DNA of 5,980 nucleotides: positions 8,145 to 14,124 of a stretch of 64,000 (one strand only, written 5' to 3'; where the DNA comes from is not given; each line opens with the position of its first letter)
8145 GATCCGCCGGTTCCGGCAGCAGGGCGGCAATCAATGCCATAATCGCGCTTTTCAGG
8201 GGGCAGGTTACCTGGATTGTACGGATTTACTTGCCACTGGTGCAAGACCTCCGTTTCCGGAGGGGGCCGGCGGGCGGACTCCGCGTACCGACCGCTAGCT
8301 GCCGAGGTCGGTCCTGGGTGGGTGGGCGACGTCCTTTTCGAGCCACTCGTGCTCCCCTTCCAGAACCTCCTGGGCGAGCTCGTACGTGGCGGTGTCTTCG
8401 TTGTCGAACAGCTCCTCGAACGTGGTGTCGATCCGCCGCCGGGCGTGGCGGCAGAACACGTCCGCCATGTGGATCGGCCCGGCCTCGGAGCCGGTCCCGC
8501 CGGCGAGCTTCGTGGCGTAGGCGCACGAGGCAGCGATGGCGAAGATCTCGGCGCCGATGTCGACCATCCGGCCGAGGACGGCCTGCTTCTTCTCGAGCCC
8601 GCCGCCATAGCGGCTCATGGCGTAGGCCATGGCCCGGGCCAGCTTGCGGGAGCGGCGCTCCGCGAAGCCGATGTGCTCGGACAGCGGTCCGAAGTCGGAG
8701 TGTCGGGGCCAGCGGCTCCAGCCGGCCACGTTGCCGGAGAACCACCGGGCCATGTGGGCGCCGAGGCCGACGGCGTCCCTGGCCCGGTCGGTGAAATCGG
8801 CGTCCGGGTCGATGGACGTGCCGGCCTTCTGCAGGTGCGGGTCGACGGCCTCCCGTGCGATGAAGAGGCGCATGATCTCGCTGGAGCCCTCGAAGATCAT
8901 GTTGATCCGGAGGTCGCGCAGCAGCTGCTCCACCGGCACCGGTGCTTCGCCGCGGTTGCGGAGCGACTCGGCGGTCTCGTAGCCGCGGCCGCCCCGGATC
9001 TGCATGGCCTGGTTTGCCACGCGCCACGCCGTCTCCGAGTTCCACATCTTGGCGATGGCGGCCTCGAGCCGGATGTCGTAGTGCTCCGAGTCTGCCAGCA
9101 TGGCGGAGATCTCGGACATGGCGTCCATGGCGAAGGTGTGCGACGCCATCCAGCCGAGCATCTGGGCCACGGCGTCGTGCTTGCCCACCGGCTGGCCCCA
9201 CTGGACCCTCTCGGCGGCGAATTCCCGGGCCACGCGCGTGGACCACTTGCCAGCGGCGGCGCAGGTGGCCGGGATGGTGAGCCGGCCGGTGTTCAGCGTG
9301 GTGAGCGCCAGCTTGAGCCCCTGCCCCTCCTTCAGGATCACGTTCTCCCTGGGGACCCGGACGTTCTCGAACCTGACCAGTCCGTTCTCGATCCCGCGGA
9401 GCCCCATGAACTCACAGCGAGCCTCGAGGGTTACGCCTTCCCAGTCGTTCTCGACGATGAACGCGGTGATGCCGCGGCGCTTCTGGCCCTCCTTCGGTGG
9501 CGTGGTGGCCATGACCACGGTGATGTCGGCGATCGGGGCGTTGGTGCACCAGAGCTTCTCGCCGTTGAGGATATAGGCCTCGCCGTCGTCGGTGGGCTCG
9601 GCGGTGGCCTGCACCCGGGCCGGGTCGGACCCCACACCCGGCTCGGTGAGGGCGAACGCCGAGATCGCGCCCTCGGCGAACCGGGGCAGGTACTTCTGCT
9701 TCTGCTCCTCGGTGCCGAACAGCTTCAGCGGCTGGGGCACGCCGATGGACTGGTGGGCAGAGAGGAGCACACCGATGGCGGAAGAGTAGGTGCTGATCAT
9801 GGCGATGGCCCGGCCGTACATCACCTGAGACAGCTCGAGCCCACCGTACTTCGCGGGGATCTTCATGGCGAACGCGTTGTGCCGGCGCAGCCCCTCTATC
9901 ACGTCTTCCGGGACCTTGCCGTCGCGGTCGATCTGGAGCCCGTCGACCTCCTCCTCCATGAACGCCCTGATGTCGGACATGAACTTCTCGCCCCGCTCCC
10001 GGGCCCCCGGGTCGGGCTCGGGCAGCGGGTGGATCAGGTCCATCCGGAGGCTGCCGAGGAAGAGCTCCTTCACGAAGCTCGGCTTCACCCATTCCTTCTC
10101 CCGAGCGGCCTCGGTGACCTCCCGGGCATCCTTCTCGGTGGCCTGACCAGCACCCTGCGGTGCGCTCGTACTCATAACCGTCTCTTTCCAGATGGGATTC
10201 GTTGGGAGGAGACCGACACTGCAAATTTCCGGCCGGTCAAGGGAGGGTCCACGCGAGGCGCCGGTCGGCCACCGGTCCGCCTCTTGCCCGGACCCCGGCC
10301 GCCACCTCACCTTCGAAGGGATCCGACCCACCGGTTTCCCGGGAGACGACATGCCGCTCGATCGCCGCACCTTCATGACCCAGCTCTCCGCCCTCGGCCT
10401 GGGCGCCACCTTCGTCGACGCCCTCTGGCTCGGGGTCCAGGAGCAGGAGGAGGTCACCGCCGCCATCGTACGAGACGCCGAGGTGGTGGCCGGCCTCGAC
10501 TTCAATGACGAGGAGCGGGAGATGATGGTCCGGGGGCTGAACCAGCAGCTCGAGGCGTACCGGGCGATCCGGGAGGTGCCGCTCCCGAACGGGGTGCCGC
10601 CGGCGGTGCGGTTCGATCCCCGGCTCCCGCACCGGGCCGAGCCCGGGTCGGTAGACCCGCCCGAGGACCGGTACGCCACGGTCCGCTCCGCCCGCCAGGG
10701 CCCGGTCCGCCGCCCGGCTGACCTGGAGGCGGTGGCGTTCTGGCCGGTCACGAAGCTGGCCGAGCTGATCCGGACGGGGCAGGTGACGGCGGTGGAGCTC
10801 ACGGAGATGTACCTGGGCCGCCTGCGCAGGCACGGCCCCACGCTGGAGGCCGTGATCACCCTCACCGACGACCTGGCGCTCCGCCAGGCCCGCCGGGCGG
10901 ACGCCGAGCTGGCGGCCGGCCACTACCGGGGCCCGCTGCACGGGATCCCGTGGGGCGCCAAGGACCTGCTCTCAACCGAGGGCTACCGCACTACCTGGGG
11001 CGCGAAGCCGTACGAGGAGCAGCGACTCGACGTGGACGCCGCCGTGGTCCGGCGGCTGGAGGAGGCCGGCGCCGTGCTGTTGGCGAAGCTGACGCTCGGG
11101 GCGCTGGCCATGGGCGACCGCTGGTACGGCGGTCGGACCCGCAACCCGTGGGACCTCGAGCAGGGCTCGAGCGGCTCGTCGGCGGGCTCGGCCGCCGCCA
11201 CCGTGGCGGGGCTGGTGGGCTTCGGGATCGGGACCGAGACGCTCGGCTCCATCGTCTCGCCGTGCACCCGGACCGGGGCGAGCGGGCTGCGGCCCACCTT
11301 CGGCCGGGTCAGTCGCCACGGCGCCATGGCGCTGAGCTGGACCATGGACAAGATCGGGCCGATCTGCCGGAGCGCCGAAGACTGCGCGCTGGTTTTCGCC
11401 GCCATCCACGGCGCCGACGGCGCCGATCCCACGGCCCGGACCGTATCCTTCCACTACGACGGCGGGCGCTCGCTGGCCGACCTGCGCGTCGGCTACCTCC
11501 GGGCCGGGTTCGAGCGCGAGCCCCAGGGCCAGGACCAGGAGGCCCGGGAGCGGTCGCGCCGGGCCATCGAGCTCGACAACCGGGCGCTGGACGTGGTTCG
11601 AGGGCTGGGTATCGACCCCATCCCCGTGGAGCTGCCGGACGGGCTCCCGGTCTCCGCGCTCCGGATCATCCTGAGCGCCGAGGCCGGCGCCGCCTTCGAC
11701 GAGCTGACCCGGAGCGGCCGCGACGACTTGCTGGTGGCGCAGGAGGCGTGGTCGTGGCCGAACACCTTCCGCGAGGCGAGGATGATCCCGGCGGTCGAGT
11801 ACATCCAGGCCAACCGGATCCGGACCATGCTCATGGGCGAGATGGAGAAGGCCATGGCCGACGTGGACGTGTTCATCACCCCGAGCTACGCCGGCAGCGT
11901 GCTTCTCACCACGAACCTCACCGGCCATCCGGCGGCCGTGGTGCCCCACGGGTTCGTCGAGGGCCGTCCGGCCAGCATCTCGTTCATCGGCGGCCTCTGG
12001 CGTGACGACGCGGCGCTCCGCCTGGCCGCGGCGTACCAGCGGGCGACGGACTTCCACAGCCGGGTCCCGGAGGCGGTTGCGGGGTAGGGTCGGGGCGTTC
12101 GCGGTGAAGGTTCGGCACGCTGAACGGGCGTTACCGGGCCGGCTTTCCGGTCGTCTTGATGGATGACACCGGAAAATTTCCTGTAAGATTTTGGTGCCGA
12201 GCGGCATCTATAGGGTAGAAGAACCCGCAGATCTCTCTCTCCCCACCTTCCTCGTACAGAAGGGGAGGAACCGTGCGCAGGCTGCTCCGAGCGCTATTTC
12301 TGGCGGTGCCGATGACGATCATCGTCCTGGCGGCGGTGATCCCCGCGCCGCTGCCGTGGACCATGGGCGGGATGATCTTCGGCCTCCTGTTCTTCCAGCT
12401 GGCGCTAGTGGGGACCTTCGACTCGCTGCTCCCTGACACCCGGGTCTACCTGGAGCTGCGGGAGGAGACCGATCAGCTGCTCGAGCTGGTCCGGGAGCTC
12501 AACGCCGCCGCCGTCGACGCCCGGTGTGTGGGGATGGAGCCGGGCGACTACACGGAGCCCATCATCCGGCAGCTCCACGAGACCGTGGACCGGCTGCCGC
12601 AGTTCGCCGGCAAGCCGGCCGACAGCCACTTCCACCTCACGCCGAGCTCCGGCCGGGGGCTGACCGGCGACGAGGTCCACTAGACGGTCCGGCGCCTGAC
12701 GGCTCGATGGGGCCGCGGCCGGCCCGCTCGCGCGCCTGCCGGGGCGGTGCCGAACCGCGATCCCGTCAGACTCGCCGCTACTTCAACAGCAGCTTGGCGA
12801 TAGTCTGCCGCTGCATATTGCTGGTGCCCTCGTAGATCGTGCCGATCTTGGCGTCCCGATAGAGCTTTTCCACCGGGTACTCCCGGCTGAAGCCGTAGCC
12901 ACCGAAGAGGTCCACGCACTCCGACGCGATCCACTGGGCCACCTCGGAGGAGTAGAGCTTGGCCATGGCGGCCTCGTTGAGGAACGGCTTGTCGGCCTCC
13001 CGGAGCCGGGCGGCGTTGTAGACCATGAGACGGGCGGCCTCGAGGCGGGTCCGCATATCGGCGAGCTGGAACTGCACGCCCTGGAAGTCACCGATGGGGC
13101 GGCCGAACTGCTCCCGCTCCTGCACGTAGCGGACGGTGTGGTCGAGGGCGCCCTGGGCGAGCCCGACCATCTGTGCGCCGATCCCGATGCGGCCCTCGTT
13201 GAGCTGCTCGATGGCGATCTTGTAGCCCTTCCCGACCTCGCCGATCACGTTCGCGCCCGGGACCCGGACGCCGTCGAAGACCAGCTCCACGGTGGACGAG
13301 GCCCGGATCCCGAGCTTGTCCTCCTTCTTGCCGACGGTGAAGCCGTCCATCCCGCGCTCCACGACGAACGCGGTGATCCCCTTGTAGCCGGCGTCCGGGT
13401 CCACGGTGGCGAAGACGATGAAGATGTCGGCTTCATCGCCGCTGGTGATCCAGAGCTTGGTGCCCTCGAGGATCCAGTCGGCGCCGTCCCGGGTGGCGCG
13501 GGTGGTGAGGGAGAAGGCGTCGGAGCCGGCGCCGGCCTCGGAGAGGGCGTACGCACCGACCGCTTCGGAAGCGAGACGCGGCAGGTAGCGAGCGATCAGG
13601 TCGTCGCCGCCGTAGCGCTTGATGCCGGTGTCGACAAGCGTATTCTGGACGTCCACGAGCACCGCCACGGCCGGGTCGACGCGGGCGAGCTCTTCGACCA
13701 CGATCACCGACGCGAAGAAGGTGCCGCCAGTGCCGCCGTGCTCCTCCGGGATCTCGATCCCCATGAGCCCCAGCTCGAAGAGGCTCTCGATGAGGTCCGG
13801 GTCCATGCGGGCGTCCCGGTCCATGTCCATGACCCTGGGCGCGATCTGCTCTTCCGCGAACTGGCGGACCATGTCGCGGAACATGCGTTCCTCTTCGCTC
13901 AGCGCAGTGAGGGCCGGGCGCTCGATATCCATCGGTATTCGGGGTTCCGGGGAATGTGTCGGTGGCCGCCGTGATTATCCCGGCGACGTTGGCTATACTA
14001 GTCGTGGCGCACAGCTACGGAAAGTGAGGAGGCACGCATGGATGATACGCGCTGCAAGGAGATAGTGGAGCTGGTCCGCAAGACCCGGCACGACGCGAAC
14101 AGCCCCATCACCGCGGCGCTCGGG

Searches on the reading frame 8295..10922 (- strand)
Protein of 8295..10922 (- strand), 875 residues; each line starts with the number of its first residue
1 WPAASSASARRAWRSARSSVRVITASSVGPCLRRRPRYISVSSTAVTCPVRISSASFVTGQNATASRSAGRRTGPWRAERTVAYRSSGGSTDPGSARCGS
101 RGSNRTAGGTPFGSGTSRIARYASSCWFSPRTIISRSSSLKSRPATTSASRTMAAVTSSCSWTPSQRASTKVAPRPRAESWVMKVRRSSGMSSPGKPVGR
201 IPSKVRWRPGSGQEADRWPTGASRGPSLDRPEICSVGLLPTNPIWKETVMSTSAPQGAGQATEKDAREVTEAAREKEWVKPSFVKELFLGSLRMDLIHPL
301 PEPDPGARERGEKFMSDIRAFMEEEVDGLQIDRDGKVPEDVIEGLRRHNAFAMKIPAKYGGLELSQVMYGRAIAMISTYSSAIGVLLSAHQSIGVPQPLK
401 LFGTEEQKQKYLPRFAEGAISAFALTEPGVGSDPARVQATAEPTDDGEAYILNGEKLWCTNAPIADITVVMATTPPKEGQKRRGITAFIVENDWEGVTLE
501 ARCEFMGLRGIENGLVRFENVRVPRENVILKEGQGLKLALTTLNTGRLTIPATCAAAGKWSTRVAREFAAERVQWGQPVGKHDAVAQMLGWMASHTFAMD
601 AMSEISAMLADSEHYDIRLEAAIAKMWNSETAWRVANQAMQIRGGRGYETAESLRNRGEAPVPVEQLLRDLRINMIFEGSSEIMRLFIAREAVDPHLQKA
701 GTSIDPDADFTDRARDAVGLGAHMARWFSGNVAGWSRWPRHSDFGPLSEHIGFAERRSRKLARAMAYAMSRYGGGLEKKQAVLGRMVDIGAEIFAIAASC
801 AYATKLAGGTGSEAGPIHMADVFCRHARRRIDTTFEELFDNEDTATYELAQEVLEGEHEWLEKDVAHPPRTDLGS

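Call 83: search_protein_families(library=pfam, proteins=[window:8295-10922:-], max_evalue=0.00001)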
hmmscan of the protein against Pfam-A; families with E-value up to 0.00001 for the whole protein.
window:8295-10922:- (875 aa): 5 families
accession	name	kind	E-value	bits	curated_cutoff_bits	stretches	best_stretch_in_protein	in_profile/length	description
PF00441.29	Acyl-CoA_dh_1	-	4.8e-31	108.4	22.4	1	533-691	1-148/150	Acyl-CoA dehydrogenase, C-terminal domain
PF02770.24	Acyl-CoA_dh_M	-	8e-24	84.1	33.3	1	422-521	1-97/97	Acyl-CoA dehydrogenase, middle domain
PF02771.21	Acyl-CoA_dh_N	-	1.7e-22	80.4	22.9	1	312-418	5-112/113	Acyl-CoA dehydrogenase, N-terminal domain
PF21343.2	ACAD9-ACADV_C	-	8.3e-09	36.2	27.8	1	753-852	9-109/120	ACAD9/ACADV, C-terminal domain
PF11794.13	HpaB_N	-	6.1e-06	26.5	35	0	451-529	179-269/270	4-hydroxyphenylacetate 3-hydroxylase N terminal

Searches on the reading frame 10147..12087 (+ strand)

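Call 83: search_protein_families(library=pfam, proteins=[window:10147-12087:+], max_evalue=0.00001)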
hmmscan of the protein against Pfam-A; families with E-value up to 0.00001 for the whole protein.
window:10147-12087:+ (646 aa): 1 family
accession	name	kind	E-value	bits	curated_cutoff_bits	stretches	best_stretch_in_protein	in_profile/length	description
PF01425.27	Amidase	-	4.5e-68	230.7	27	1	217-582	1-378/445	Amidase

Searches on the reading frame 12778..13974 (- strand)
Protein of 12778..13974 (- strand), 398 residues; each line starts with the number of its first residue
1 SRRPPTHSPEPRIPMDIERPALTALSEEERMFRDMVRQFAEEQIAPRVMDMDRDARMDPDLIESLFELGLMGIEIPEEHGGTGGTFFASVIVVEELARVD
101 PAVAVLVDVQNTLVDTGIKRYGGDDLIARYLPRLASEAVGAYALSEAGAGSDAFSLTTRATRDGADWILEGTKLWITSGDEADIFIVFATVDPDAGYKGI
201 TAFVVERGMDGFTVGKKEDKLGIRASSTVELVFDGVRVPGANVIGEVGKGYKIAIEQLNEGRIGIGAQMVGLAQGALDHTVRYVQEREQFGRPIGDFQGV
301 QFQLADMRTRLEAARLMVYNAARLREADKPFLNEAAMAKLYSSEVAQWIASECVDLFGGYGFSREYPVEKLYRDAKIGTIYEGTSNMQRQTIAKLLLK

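Call 84: search_protein_families(library=pfam, proteins=[window:12778-13974:-], max_evalue=0.00001)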
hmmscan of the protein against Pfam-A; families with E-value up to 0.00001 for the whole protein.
window:12778-13974:- (398 aa): 4 families
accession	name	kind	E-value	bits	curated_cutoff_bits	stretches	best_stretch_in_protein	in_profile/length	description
PF00441.29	Acyl-CoA_dh_1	-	2.4e-56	190.5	22.4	1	248-396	1-149/150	Acyl-CoA dehydrogenase, C-terminal domain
PF02771.21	Acyl-CoA_dh_N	-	8.2e-35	120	22.9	1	26-137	1-112/113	Acyl-CoA dehydrogenase, N-terminal domain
PF08028.16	Acyl-CoA_dh_2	-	4.6e-28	98.6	22.7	1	263-385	1-133/134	Acyl-CoA dehydrogenase, C-terminal domain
PF02770.24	Acyl-CoA_dh_M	-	4.1e-25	88.2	33.3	1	141-236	1-97/97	Acyl-CoA dehydrogenase, middle domain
